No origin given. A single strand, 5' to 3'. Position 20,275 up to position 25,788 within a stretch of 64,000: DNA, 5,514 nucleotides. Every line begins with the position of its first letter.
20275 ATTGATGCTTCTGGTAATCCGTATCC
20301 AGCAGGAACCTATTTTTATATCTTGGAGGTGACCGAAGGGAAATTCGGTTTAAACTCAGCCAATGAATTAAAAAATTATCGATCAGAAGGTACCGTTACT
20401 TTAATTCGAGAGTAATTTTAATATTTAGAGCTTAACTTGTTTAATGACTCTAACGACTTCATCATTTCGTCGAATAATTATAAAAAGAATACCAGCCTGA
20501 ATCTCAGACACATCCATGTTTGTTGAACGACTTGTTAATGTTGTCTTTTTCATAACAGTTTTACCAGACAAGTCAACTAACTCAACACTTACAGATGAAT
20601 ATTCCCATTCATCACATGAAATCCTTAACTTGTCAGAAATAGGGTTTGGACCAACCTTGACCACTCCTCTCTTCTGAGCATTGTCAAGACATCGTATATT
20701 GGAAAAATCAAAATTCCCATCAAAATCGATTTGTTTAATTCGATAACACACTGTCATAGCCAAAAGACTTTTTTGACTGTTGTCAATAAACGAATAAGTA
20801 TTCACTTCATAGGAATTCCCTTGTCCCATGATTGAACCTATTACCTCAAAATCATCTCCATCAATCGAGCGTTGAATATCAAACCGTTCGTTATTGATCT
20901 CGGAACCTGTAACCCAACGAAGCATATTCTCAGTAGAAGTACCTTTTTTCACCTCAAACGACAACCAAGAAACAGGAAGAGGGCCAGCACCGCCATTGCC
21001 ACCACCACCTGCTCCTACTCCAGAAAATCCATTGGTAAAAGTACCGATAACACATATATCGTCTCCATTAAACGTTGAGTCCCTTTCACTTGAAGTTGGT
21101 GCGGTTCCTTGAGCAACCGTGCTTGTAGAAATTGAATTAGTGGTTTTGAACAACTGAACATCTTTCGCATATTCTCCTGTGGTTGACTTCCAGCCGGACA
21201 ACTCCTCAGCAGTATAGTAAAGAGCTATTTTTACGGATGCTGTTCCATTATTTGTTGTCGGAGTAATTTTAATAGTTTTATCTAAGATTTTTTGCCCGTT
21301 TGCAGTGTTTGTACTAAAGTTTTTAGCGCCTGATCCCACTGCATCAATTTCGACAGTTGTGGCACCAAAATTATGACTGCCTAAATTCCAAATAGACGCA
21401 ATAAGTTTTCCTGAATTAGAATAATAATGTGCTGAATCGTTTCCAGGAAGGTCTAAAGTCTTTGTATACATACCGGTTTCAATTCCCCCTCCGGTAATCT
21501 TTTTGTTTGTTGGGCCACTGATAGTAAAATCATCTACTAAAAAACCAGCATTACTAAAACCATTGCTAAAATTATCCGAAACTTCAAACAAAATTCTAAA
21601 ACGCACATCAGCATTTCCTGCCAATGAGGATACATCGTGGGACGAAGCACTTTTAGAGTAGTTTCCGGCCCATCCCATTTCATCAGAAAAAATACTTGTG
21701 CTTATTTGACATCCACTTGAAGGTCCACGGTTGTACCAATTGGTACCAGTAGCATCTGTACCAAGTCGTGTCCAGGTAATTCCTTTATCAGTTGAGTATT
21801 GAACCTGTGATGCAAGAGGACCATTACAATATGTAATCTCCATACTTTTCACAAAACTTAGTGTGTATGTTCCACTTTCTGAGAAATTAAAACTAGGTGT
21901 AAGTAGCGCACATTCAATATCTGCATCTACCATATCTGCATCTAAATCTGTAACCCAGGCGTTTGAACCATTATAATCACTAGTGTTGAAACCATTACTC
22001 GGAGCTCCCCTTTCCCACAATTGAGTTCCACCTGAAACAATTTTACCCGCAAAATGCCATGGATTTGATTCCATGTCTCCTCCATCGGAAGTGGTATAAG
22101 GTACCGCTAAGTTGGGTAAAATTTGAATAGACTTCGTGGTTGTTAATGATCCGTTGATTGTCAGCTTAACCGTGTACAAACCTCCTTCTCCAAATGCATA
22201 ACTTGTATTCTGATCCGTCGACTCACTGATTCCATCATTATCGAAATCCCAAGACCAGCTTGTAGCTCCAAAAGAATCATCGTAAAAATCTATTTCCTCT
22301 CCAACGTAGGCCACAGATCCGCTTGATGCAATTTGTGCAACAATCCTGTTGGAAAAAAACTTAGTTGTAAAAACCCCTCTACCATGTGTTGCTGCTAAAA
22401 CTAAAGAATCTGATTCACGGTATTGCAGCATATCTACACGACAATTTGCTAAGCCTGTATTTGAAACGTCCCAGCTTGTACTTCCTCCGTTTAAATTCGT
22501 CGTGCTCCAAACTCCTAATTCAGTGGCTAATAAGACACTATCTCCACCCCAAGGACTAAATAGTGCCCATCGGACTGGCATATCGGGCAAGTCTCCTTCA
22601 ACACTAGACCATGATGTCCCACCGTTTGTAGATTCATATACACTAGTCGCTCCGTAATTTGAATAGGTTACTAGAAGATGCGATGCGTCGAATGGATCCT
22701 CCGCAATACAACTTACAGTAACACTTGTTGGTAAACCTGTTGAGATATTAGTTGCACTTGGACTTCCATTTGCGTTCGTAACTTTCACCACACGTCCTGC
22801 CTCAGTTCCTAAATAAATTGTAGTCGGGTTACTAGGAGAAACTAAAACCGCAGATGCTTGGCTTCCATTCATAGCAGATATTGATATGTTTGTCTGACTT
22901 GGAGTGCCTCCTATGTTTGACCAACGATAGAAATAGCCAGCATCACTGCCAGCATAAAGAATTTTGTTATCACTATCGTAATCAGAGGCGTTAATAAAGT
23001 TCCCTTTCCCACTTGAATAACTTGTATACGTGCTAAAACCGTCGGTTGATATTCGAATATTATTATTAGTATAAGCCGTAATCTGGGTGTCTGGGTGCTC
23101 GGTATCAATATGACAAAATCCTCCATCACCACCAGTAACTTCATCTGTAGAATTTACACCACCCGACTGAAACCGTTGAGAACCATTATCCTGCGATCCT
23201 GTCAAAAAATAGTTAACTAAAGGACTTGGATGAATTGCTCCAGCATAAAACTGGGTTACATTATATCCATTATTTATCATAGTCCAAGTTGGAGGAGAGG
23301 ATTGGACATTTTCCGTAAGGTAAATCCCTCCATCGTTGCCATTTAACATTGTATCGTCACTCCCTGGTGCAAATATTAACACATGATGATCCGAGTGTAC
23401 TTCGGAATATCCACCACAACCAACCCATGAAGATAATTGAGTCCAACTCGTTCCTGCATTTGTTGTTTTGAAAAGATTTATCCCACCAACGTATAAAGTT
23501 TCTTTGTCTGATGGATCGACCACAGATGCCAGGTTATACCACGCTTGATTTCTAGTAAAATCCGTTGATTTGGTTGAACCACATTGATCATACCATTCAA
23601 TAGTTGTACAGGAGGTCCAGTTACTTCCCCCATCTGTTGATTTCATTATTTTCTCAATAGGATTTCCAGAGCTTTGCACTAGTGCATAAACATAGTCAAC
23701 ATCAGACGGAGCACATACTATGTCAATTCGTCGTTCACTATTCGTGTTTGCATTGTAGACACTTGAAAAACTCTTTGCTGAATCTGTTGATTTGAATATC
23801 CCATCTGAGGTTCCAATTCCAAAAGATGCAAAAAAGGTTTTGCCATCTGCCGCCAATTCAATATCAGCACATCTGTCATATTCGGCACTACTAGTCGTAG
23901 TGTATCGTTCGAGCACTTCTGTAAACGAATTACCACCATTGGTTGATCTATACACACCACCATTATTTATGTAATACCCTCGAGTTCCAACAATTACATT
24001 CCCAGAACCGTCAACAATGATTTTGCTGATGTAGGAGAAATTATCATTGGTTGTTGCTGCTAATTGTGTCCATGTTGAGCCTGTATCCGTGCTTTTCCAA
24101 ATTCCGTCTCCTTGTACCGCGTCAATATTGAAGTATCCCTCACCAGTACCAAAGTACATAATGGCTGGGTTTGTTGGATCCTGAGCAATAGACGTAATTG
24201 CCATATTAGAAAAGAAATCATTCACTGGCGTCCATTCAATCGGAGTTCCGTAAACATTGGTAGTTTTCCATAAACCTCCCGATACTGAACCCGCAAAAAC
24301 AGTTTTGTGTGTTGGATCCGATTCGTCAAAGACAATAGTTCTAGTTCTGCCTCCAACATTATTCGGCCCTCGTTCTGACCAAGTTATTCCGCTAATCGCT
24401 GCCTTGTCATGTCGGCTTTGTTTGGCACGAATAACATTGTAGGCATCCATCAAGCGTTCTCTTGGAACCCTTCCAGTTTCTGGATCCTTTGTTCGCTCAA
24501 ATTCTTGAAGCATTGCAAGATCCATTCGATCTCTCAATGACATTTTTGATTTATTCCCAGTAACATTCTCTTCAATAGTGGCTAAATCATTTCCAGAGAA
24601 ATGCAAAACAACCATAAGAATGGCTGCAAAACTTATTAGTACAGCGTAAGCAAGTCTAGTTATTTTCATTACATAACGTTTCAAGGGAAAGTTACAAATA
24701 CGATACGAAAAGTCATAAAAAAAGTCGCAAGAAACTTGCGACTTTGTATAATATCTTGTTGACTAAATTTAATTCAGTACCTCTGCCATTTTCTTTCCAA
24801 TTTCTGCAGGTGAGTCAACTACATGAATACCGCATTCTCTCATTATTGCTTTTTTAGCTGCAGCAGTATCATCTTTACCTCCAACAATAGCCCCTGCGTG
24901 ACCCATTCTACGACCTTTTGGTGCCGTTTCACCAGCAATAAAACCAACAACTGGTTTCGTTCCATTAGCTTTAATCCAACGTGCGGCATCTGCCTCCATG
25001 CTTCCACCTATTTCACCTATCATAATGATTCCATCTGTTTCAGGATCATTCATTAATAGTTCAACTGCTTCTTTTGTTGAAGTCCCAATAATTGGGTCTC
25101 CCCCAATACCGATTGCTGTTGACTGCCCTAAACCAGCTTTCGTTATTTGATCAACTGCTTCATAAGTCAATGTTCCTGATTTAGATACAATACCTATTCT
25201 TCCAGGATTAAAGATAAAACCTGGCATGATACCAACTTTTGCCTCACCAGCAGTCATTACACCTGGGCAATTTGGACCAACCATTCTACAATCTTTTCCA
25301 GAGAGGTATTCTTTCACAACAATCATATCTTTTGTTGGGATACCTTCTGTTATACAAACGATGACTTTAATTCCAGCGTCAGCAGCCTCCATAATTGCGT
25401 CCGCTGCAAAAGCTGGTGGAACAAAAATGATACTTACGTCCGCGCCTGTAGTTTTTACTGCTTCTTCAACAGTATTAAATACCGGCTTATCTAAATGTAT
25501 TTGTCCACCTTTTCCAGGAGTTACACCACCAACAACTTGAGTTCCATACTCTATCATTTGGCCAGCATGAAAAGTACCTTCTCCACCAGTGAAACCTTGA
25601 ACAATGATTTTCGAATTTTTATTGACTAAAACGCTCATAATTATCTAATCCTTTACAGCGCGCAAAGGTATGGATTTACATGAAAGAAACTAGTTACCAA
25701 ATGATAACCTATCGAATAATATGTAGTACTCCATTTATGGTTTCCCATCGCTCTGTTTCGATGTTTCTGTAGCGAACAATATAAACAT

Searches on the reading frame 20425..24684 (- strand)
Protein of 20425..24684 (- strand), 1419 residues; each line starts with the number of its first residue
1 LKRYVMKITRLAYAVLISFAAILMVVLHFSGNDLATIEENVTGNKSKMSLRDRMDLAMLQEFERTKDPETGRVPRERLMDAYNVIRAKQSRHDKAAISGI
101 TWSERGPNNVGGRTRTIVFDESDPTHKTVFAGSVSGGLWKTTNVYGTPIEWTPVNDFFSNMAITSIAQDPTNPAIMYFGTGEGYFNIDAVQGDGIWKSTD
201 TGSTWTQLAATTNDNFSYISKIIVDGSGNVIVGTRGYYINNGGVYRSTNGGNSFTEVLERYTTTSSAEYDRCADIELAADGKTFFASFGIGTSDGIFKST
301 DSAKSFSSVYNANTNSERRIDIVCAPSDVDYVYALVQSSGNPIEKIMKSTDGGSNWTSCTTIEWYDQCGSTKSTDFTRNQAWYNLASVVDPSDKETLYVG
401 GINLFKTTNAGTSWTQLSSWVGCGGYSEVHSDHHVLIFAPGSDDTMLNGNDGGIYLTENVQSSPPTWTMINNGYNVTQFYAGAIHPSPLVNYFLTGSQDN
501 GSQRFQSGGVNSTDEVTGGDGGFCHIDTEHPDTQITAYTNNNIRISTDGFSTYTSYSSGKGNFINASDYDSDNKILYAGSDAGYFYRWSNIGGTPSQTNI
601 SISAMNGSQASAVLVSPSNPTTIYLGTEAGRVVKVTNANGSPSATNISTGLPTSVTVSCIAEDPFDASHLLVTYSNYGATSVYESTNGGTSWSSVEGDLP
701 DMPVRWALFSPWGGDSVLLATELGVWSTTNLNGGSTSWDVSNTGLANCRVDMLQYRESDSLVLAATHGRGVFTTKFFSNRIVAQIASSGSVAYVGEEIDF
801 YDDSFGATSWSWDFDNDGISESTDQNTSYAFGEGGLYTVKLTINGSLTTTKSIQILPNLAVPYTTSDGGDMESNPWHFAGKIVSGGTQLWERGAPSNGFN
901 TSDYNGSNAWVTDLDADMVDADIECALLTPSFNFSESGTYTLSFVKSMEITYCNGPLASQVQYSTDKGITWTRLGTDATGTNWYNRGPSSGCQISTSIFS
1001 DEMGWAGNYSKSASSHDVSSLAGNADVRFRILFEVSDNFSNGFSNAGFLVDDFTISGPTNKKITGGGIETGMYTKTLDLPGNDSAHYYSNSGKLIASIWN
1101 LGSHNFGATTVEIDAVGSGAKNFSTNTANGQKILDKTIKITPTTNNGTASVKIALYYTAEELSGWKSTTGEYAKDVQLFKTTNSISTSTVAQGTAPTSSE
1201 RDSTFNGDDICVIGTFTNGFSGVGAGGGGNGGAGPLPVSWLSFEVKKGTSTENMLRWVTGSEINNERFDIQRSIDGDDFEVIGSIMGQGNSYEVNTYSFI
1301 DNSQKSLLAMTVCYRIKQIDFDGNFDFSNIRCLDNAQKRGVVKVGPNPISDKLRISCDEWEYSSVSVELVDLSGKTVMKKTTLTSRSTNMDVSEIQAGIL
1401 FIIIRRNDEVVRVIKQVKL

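Call 27: search_protein_families(library=pfam, proteins=[window:20425-24684:-], max_evalue=0.00001)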
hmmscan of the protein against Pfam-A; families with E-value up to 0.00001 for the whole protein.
window:20425-24684:- (1419 aa): 2 families
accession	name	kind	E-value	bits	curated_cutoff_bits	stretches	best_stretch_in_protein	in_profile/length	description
PF18962.6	Por_Secre_tail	-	9.2e-10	39.1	27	1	1346-1409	3-67/75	Secretion system C-terminal sorting domain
PF18911.6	PKD_4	-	1e-06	29.1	27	1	802-845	29-70/85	PKD domain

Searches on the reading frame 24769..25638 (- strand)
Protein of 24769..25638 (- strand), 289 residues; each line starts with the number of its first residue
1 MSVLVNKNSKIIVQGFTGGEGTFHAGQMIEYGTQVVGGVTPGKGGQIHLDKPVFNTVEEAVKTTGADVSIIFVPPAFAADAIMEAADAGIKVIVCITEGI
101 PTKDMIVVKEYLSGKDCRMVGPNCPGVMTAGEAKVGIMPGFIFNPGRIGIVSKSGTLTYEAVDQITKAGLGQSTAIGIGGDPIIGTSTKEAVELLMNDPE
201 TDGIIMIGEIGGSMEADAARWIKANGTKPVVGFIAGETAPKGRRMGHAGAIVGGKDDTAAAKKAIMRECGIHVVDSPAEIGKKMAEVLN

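Call 27: search_protein_families(library=pfam, proteins=[window:24769-25638:-], max_evalue=0.00001)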
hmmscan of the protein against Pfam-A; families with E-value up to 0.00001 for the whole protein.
window:24769-25638:- (289 aa): 4 families
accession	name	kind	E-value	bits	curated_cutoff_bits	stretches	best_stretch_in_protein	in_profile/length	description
PF02629.25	CoA_binding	-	2.2e-30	105.7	22.3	1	6-99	1-97/97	CoA binding domain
PF00549.24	Ligase_CoA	-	2.4e-23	83.1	24.5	1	151-267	1-123/128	CoA-ligase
PF13607.11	Succ_CoA_lig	-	5e-13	49.4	27.4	1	145-280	1-131/138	Succinyl-CoA ligase like flavodoxin domain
PF13380.12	CoA_binding_2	-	2.2e-06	28.5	22.8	1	38-129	32-115/116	CoA binding domain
